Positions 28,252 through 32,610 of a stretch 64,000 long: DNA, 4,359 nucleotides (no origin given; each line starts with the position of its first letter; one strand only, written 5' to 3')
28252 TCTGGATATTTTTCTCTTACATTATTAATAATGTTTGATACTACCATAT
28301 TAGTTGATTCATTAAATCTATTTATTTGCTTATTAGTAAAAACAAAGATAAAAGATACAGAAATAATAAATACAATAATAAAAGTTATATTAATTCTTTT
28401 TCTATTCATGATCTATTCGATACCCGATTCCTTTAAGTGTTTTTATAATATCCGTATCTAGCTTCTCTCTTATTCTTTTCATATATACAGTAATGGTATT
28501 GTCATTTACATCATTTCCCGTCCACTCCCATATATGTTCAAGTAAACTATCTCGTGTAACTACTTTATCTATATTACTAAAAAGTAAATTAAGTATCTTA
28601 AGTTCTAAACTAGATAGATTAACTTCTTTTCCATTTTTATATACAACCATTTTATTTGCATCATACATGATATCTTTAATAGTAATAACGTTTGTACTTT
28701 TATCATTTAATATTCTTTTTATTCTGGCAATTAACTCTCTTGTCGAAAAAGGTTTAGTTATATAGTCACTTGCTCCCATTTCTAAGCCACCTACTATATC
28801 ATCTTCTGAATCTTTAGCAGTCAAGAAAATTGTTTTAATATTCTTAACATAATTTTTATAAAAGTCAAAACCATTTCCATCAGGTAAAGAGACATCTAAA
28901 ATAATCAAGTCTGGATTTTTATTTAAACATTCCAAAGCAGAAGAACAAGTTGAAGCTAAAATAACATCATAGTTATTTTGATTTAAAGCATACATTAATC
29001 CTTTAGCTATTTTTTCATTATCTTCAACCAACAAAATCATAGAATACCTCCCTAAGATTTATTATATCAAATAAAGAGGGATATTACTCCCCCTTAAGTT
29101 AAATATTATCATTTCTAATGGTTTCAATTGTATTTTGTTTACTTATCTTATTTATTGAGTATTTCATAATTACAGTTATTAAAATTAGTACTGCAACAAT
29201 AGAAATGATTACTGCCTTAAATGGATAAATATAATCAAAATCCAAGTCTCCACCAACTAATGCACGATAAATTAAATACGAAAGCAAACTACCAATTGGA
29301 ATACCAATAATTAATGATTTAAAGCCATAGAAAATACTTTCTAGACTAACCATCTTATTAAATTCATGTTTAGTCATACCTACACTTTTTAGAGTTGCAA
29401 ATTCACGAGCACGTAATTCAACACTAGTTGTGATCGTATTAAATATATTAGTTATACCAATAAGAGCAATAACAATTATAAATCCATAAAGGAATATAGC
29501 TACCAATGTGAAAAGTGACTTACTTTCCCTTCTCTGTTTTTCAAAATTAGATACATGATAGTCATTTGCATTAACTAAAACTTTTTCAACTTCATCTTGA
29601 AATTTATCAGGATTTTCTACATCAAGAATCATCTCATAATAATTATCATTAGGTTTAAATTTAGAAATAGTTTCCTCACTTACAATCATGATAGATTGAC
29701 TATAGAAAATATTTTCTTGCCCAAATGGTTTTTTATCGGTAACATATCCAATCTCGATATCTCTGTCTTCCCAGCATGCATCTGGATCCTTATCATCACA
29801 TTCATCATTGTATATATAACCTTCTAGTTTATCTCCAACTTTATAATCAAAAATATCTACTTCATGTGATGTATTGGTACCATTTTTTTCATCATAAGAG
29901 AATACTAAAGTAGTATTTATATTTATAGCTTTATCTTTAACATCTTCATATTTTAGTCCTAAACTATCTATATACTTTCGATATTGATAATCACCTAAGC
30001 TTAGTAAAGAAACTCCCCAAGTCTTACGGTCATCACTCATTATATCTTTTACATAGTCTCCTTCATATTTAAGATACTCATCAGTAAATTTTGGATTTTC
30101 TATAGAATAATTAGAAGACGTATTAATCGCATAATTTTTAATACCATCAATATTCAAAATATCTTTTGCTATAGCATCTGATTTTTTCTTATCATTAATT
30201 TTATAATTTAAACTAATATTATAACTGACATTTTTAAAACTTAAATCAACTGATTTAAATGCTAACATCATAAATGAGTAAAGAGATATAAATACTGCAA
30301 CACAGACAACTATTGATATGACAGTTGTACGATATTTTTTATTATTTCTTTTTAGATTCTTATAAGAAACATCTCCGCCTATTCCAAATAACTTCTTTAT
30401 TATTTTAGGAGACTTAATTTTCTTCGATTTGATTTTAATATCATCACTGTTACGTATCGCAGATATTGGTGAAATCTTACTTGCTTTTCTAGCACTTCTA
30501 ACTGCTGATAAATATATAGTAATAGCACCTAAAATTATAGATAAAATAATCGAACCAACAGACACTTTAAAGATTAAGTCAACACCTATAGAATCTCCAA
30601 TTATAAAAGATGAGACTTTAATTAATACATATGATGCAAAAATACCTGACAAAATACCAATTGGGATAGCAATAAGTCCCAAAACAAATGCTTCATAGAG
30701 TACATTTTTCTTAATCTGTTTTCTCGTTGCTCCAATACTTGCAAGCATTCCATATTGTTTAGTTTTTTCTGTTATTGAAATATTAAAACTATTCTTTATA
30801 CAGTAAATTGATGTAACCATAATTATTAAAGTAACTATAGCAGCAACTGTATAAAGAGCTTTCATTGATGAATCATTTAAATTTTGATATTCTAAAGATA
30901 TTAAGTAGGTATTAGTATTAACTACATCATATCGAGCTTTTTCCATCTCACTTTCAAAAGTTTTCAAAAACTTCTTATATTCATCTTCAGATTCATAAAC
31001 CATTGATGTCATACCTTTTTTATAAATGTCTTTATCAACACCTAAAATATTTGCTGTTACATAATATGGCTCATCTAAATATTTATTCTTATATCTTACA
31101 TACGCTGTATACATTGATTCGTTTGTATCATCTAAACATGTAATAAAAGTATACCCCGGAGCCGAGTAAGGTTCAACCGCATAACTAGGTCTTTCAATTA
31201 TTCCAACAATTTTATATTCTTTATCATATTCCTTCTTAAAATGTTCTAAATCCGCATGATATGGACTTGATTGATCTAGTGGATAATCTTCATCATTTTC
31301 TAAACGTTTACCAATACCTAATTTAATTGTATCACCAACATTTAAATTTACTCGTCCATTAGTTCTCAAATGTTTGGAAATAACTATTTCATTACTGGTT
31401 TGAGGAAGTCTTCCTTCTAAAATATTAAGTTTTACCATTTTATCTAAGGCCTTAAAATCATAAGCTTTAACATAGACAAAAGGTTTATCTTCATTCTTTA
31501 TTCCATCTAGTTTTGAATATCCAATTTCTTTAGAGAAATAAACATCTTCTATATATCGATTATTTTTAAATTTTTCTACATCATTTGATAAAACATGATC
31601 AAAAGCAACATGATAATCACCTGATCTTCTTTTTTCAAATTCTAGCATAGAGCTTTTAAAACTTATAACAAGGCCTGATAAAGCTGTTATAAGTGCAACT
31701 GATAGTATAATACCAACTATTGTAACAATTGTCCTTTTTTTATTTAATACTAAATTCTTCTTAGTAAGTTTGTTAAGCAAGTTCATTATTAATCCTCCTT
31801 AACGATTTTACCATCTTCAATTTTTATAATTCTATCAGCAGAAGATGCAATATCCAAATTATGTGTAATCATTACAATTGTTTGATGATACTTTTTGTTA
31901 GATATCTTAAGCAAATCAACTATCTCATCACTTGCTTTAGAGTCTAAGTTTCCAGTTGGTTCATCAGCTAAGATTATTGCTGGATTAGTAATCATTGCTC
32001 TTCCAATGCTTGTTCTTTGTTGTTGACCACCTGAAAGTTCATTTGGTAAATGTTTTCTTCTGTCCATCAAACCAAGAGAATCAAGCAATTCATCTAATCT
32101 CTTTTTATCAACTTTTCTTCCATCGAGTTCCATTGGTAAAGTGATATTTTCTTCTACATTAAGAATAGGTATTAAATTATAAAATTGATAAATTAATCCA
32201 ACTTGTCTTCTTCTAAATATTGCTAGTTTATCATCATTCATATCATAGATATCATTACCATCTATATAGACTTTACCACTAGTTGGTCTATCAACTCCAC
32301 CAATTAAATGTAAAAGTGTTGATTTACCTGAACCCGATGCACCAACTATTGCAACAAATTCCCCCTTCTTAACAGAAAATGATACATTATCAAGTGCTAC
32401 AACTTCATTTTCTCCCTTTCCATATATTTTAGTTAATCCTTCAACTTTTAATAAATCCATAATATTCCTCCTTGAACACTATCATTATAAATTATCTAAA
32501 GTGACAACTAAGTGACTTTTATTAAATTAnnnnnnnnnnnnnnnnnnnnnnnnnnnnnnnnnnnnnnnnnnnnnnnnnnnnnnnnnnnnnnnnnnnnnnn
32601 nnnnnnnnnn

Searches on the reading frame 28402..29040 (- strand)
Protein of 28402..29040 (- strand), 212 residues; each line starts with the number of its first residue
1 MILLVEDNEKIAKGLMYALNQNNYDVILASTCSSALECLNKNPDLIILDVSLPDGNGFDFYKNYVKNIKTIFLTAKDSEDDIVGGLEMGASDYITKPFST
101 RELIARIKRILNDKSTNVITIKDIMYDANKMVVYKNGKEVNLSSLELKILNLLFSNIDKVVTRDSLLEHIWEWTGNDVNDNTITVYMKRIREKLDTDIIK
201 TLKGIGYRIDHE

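Call 23: search_protein_families(library=pfam, max_evalue=0.001, proteins=[window:28402-29040:-])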
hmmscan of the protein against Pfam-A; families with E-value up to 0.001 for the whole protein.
window:28402-29040:- (212 aa): 2 families
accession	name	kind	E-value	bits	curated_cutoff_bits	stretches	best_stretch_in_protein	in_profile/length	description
PF00072.30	Response_reg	-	2.5e-23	82.8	30.2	1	2-108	1-111/111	Response regulator receiver domain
PF00486.34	Trans_reg_C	-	3.7e-21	75.4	26.2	1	137-209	1-77/77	Transcriptional regulatory protein, C terminal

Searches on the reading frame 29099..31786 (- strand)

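Call 23: search_protein_families(library=pfam, max_evalue=0.001, proteins=[window:29099-31786:-])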
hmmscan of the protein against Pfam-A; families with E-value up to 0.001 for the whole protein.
window:29099-31786:- (895 aa): 2 families
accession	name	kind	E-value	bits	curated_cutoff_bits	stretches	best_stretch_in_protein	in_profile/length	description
PF02687.27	FtsX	-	3.5e-36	124.3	25.5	2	769-885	3-119/120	FtsX-like permease C-terminal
PF12704.14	MacB_PCD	-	1.5e-09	38.9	27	1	19-200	1-157/207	MacB-like periplasmic core domain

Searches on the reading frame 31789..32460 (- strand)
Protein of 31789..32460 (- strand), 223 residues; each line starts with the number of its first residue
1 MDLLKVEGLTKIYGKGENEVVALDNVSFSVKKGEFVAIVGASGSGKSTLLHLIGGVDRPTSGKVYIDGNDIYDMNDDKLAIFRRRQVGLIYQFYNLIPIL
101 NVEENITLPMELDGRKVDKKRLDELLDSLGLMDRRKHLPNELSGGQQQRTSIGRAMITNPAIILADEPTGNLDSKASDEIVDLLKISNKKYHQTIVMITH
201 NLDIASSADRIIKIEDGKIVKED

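Call 23: search_protein_families(library=pfam, max_evalue=0.001, proteins=[window:31789-32460:-])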
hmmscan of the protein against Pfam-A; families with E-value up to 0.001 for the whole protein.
window:31789-32460:- (223 aa): 4 families
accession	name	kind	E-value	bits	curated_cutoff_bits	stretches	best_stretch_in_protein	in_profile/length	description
PF00005.33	ABC_tran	-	1.5e-36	126.5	25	1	23-169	1-136/137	ABC transporter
PF02463.25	SMC_N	-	5.9e-09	36.1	40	1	109-215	110-212/220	RecF/RecN/SMC N terminal domain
PF13304.12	AAA_21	-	0.00011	22.8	27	0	35-53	1-19/304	AAA domain, putative AbiEii toxin, Type IV TA system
PF13555.12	AAA_29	-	0.00029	21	27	1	25-50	14-39/61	P-loop containing region of AAA domain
